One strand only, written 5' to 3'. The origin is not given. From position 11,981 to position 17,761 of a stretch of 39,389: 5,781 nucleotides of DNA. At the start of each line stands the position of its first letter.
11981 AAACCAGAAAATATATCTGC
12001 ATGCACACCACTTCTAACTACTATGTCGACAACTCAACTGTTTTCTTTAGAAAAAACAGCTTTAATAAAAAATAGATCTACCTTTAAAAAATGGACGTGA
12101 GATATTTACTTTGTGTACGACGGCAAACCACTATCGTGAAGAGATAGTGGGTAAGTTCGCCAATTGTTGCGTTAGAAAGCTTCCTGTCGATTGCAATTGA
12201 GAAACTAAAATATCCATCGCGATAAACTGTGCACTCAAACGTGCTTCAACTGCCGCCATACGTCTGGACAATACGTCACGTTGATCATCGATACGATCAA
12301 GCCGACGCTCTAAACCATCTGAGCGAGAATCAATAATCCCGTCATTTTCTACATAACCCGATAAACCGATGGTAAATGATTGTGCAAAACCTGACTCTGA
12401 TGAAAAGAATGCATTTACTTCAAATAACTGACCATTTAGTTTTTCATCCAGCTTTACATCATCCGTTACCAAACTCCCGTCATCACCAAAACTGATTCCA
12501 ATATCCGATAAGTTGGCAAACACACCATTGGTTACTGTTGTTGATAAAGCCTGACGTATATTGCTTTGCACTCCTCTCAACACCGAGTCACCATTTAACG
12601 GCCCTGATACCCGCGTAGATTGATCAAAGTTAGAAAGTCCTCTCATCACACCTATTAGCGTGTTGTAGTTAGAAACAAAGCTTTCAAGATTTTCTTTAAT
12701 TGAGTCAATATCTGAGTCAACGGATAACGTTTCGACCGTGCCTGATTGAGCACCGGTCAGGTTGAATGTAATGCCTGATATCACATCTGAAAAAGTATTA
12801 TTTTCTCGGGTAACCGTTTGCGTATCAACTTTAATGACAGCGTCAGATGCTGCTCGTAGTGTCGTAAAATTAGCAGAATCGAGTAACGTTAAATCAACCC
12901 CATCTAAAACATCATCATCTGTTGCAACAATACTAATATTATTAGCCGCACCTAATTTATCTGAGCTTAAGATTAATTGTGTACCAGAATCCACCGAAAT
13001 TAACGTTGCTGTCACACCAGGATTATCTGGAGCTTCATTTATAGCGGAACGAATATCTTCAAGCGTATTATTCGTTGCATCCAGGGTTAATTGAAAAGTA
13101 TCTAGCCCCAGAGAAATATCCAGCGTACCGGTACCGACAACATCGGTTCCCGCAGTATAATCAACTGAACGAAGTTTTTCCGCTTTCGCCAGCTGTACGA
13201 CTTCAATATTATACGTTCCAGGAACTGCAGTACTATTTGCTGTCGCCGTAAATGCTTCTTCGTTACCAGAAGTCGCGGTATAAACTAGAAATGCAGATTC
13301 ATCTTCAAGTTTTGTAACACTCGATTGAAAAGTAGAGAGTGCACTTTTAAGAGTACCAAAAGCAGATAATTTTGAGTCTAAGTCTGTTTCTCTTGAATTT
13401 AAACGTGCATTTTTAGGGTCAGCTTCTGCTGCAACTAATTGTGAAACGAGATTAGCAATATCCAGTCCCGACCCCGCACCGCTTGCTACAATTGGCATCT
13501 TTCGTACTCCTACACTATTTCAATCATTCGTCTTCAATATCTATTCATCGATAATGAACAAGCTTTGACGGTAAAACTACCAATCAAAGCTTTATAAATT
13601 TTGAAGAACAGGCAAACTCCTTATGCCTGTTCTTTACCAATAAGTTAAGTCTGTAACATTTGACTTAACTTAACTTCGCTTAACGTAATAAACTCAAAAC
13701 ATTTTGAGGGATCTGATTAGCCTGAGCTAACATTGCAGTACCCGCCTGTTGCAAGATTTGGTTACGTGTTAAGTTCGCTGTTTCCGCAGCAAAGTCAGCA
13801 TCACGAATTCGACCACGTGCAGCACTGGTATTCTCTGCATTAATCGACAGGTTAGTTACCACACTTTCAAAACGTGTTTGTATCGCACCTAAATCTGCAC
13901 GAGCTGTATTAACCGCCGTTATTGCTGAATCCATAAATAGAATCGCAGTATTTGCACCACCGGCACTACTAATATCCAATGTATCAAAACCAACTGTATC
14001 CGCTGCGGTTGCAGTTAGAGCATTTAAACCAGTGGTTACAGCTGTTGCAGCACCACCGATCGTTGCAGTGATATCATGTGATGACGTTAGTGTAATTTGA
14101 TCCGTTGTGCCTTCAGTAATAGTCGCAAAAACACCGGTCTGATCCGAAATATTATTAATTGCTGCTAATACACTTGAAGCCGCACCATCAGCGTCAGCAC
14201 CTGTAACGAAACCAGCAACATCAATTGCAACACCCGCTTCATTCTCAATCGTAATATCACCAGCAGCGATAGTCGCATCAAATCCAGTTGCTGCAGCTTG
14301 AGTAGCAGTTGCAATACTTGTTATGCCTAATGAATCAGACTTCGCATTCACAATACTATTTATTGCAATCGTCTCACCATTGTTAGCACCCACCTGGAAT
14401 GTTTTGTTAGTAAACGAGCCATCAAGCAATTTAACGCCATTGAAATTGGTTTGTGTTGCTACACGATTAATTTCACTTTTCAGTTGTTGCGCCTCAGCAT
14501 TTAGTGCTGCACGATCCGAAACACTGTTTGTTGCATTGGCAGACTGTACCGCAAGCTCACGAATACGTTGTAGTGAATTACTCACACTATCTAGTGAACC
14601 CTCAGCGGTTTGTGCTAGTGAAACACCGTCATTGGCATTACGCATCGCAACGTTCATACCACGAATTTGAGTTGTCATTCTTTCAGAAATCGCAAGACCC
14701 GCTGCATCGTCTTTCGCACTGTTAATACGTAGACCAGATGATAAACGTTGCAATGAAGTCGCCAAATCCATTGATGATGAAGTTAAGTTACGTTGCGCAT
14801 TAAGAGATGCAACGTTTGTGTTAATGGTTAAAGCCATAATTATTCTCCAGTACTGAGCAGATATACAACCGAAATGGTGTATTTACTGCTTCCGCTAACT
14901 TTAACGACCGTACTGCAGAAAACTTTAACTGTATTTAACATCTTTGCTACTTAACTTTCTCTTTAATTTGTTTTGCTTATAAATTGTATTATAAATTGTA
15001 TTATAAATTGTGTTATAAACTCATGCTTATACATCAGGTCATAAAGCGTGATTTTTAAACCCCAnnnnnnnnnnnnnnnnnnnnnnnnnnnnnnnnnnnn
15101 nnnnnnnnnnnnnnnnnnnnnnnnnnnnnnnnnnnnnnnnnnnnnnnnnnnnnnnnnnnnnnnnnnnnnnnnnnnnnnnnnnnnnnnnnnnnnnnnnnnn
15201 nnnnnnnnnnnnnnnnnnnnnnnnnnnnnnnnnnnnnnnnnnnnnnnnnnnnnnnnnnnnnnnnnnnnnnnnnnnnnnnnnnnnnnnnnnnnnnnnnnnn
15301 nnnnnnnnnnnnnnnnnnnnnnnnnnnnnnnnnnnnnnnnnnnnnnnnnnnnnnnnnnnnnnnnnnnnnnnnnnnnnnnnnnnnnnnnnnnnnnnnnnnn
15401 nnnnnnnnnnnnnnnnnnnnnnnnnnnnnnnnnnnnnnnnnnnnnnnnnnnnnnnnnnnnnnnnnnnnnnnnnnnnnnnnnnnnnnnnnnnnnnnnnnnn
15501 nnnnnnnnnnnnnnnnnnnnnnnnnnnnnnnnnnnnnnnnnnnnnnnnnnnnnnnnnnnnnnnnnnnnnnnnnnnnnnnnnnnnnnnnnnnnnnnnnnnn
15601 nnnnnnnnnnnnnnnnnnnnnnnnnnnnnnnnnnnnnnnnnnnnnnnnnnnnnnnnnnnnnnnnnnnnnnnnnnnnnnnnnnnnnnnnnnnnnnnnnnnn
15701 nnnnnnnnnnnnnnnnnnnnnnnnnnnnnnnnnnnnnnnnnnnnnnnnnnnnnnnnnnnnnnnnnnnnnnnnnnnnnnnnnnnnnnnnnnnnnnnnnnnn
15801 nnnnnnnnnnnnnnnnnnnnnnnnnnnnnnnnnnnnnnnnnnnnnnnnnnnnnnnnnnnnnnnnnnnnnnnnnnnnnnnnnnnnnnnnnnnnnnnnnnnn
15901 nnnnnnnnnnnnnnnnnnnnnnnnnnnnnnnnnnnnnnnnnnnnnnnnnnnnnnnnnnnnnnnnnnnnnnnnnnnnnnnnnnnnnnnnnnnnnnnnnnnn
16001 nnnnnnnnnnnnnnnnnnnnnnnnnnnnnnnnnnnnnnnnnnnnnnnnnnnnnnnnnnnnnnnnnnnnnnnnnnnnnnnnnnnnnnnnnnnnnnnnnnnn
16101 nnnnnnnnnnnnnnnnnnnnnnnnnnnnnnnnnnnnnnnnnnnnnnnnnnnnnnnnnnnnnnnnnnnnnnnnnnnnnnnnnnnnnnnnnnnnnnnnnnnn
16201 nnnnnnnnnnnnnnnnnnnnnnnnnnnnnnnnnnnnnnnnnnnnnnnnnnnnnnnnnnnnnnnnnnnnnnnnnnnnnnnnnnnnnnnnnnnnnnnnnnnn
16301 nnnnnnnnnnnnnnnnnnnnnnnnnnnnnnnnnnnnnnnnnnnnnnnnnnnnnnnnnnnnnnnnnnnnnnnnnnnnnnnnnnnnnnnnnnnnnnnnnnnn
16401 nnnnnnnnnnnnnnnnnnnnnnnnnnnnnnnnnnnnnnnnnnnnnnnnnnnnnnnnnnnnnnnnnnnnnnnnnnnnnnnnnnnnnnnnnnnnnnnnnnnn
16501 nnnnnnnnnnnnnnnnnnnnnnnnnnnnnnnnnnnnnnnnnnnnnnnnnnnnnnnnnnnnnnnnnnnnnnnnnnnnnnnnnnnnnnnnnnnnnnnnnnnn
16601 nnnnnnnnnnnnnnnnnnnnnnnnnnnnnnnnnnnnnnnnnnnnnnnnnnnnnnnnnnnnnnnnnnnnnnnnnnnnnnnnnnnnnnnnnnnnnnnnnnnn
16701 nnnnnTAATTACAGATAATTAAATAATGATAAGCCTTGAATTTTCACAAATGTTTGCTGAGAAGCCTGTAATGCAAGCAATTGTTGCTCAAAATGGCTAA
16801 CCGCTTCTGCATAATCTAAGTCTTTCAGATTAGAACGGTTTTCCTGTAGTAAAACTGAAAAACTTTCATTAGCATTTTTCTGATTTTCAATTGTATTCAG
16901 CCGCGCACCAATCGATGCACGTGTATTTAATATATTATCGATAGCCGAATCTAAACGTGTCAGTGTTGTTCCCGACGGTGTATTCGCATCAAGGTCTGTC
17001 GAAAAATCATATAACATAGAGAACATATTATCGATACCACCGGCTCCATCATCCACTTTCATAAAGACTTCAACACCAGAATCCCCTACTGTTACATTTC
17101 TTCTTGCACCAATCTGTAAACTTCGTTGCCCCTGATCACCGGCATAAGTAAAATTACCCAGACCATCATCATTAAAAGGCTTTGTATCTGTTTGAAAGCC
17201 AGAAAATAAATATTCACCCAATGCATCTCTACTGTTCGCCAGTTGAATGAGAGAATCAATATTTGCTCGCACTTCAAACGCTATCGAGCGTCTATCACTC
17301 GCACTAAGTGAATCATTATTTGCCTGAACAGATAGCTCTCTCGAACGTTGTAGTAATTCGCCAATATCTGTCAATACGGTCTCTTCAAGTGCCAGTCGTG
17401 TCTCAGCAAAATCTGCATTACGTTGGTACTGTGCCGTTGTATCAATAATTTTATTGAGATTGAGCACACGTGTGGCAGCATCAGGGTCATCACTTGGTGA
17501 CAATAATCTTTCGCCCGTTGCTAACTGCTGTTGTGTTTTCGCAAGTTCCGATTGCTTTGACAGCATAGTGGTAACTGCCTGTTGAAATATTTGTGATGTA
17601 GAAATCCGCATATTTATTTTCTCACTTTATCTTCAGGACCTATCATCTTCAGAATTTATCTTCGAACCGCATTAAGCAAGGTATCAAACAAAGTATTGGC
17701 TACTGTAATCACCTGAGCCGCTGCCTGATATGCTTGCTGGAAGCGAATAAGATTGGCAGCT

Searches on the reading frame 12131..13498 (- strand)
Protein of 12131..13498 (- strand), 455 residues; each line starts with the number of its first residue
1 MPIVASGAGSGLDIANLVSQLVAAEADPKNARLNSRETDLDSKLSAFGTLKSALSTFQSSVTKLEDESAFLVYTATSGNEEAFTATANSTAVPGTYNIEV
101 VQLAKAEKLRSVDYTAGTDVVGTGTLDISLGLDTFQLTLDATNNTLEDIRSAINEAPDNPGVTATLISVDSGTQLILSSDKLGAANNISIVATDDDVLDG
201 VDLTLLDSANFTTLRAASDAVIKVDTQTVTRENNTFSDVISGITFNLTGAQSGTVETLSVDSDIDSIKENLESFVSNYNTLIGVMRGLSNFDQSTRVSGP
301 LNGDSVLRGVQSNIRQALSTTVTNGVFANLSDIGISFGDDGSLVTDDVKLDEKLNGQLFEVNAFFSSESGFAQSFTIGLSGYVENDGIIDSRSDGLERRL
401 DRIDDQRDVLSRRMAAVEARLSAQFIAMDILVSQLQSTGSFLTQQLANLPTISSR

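Call 6: search_protein_families(library=pfam, proteins=[window:12131-13498:-], max_evalue=0.001)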
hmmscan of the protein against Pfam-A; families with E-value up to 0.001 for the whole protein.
window:12131-13498:- (455 aa): 3 families
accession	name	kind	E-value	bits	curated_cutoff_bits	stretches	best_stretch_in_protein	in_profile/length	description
PF07195.17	FliD_C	-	1.2e-54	185.7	25.4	1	217-437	1-236/236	Flagellar hook-associated protein 2 C-terminus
PF02465.23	FliD_N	-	2.5e-28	99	24.8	1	10-106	1-96/97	Flagellar hook-associated protein 2 N-terminus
PF07196.18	Flagellin_IN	-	9e-06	26.2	22.7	1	125-181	1-55/55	Flagellin hook IN motif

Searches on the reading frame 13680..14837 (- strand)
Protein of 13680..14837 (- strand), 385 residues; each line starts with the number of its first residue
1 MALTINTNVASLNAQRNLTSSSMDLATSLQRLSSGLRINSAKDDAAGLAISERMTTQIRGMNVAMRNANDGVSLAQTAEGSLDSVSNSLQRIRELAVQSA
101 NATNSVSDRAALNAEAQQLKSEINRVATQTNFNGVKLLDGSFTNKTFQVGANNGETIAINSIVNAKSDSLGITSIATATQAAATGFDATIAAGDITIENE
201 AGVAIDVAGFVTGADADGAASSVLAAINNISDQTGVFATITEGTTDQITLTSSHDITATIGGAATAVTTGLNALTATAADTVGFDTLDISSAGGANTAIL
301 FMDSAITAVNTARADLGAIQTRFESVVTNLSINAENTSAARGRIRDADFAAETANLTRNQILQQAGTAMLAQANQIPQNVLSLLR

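Call 6: search_protein_families(library=pfam, proteins=[window:13680-14837:-], max_evalue=0.001)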
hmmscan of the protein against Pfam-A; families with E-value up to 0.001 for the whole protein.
window:13680-14837:- (385 aa): 2 families
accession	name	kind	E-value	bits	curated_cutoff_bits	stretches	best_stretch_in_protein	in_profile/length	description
PF00669.25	Flagellin_N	-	3.7e-45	153.8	26.6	1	5-143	1-139/139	Bacterial flagellin N-terminal helical region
PF00700.27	Flagellin_C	-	4.1e-29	101.2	23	1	302-384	4-86/86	Bacterial flagellin C-terminal helical region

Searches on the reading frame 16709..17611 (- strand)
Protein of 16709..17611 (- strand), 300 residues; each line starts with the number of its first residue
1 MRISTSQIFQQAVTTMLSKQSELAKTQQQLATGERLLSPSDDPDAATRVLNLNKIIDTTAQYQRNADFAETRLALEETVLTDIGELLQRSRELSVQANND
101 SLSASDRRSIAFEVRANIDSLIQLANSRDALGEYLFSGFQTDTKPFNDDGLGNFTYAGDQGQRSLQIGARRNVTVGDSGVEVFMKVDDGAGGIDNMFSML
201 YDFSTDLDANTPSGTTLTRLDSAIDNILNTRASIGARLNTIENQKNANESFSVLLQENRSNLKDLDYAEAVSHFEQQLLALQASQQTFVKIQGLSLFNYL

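Call 5: search_protein_families(library=pfam, proteins=[window:16709-17611:-], max_evalue=0.001)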
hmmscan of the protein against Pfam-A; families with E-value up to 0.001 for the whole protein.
window:16709-17611:- (300 aa): 2 families
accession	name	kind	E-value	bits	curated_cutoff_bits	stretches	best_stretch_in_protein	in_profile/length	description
PF00669.25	Flagellin_N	-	6.2e-23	81.8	26.6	1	3-141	1-139/139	Bacterial flagellin N-terminal helical region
PF00700.27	Flagellin_C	-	6.2e-09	36.5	23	1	218-300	2-86/86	Bacterial flagellin C-terminal helical region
